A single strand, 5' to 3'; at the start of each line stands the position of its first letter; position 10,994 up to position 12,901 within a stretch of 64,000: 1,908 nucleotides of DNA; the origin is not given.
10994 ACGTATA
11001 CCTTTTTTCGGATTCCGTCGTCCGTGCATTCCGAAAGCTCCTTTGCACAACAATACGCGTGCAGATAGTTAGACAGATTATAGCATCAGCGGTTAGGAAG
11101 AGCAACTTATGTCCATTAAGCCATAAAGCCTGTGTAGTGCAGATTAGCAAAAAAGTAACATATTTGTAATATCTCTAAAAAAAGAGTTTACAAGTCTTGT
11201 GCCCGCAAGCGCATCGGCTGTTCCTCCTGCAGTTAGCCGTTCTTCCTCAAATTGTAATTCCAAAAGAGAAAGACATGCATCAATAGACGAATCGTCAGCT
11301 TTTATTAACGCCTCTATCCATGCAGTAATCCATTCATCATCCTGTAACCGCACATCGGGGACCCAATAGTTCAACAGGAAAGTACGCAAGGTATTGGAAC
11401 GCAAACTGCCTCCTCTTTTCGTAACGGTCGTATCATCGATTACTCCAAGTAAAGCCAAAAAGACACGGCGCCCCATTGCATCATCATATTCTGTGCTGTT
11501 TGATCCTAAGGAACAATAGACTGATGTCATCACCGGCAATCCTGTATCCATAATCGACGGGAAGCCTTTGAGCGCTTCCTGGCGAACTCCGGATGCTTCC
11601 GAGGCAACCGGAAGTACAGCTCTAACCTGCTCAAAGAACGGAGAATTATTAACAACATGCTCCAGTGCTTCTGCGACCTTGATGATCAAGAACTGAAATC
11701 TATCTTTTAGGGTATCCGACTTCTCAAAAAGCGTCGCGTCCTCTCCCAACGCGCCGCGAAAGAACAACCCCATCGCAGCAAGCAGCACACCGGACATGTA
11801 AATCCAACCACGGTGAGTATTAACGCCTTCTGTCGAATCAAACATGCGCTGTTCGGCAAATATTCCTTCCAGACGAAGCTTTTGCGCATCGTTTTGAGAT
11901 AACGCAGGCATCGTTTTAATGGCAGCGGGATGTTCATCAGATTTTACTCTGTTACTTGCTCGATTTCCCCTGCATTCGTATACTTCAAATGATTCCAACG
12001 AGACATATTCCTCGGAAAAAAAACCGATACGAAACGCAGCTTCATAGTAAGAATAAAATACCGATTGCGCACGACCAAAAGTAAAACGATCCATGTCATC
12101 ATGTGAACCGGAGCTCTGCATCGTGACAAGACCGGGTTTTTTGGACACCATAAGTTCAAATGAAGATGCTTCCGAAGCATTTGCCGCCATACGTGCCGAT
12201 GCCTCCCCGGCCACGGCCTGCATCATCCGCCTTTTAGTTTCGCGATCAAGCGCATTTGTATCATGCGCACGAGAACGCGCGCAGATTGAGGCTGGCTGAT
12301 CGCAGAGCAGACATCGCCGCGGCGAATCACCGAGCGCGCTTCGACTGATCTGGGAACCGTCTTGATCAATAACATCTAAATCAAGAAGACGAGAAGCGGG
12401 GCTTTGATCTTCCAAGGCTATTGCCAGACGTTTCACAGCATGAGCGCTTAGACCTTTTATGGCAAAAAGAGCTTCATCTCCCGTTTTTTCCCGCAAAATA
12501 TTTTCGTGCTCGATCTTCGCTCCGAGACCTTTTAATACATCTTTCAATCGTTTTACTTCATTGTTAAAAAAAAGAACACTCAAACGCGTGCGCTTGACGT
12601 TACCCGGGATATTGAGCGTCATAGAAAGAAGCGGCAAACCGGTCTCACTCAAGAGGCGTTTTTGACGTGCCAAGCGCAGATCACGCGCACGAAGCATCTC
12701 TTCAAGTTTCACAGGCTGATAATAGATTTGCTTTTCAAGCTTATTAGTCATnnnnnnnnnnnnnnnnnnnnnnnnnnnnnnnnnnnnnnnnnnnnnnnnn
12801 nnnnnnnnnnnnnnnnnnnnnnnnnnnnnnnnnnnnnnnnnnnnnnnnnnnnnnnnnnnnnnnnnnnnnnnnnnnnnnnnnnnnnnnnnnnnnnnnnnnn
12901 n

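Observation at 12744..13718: Uncharacterised P-loop protein translationally coupled to citXG where a CitC-type ligase would be expected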

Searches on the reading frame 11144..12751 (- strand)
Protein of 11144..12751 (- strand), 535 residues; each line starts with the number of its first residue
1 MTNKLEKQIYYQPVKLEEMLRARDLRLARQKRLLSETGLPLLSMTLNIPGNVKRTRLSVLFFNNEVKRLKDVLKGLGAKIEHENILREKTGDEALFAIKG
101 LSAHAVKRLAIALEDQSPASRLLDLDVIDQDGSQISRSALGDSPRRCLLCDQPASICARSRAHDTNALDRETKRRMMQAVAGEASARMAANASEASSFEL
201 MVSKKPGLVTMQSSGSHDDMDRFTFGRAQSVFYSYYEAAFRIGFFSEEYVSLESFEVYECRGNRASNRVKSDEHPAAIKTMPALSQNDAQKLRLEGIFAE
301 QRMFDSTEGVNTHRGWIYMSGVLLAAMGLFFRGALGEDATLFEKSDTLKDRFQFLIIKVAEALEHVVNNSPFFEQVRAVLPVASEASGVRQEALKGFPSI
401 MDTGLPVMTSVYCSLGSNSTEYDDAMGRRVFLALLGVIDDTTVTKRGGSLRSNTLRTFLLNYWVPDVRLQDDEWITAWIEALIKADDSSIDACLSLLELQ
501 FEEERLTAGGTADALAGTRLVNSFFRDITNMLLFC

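Call 5: search_protein_families(library=pfam, proteins=[window:11144-12751:-], max_evalue=0.01)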
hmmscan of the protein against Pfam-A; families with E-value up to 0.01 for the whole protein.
window:11144-12751:- (535 aa): 2 families
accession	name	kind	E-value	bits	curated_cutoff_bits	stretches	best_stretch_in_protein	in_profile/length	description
PF03802.19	CitX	-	4.4e-47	160.3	25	1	14-176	1-162/165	Apo-citrate lyase phosphoribosyl-dephospho-CoA transferase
PF01874.21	CitG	-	6.6e-33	115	27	1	189-449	1-227/284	ATP:dephospho-CoA triphosphoribosyl transferase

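Call 6: search_protein_families(library=ncbifam, proteins=[window:11144-12751:-], max_evalue=0.01)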
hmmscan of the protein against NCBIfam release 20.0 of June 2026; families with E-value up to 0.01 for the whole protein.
window:11144-12751:- (535 aa): 7 families
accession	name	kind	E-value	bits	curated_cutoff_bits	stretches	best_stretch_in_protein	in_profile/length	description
TIGR03124.1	citrate_citX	equivalog_domain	1.1e-44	152.2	105.25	1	14-176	1-162/165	citrate lyase holo-[acyl-carrier protein] synthase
NF002383.0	PRK01392.1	subfamily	4.9e-41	140.3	158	1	8-171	7-171/185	citrate lyase holo-ACP synthase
TIGR03125.1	citrate_citG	equivalog_domain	1e-31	110.4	272.3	2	290-521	71-272/275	triphosphoribosyl-dephospho-CoA synthase CitG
TIGR03132.1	malonate_mdcB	equivalog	1.6e-29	103.3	282.35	2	286-449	67-213/272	triphosphoribosyl-dephospho-CoA synthase MdcB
NF002315.0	PRK01237.1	equivalog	5.2e-28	98.2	280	2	287-449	81-223/291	triphosphoribosyl-dephospho-CoA synthase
NF007503.0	PRK10096.1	equivalog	4.5e-10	39.3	477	1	290-449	89-234/292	triphosphoribosyl-dephospho-CoA synthase CitG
NF006001.0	PRK08131.1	equivalog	0.002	17.1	622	0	217-287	177-238/401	3-oxoadipyl-CoA thiolase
